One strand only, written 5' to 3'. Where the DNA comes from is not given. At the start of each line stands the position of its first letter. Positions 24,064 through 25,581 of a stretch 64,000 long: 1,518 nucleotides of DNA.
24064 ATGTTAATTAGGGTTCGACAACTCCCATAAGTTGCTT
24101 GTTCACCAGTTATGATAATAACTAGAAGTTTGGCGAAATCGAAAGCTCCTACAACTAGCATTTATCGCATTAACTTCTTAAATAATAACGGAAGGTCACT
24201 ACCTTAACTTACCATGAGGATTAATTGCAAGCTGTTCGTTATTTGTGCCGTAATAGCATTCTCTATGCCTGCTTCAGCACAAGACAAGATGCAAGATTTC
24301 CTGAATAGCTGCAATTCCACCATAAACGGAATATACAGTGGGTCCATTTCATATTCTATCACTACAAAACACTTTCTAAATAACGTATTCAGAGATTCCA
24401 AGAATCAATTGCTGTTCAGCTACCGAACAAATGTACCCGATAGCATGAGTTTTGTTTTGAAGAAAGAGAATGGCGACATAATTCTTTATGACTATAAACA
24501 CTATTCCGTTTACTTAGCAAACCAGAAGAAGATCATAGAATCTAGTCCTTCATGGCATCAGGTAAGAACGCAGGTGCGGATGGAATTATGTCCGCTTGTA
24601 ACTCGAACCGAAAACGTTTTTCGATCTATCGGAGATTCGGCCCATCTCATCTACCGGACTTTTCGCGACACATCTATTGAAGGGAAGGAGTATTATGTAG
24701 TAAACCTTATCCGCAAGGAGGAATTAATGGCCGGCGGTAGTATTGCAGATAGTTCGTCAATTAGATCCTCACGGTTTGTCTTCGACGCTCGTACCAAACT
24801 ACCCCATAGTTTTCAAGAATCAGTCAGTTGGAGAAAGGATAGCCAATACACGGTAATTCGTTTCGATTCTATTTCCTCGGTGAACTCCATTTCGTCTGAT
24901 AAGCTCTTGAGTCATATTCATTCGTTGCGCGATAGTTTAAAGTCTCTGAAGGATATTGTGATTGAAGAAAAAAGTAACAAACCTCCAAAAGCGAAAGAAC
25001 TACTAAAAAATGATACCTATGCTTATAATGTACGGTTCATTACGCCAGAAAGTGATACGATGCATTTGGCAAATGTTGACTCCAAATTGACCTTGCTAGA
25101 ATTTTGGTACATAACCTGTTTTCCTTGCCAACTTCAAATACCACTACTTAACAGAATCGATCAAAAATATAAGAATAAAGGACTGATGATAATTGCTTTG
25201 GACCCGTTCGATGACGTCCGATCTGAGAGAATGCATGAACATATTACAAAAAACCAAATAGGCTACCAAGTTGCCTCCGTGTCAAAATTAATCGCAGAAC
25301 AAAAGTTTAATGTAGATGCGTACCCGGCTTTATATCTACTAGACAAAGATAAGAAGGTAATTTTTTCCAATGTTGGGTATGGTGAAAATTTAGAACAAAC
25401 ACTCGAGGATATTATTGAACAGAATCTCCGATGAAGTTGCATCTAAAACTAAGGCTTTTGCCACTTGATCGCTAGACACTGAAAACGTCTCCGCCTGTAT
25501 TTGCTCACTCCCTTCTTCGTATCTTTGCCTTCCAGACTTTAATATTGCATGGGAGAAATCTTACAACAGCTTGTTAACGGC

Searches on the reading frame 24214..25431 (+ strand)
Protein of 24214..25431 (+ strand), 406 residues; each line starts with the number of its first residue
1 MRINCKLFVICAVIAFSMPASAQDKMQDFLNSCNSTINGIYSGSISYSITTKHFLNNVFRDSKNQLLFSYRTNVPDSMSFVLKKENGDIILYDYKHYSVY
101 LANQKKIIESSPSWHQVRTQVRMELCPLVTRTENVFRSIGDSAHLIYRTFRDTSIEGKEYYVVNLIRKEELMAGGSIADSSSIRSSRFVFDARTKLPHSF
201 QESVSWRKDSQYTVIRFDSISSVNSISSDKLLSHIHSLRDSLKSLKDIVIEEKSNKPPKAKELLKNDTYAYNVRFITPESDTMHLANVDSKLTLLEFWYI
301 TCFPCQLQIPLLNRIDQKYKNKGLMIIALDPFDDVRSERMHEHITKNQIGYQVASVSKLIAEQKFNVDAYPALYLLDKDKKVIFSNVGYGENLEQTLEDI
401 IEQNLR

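Call 24: search_protein_families(library=ncbifam, proteins=[window:24214-25431:+], max_evalue=1)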
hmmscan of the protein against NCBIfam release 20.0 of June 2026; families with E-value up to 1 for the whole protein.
window:24214-25431:+ (406 aa): 9 families
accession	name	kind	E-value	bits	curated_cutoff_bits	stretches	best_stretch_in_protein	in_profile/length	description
NF002854.0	PRK03147.1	subfamily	2.3e-12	47.1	170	1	266-401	38-169/176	thiol-disulfide oxidoreductase ResA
NF047696.1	ThlDiSintTplARhiz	equivalog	2.7e-06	27.3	230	1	272-351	79-160/219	thiol:disulfide interchange protein TlpA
TIGR01068.1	thioredoxin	equivalog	0.00026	21.1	96.8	1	289-322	13-46/101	thioredoxin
NF041202.1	StoA_CxxC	exception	0.00028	20.8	210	1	277-388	40-150/163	endospore biogenesis thiol-disulfide oxidoreductase StoA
TIGR00385.1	dsbE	subfamily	0.0067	16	123.15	1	289-391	62-159/173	DsbE family thiol:disulfide interchange protein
NF006898.0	PRK09381.1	equivalog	0.011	16.1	138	1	288-322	20-53/109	thioredoxin TrxA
NF047697.1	ThioredTrxAClost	equivalog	0.018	15.2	140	1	290-322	17-49/105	thioredoxin TrxA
TIGR01126.1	pdi_dom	equivalog_domain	0.03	14.6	107.2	0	357-386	59-88/105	protein disulfide-isomerase domain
TIGR02187.2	PDO_seleno_TRX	equivalog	0.047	13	185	1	351-402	52-107/209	protein disulfide oxidoreductase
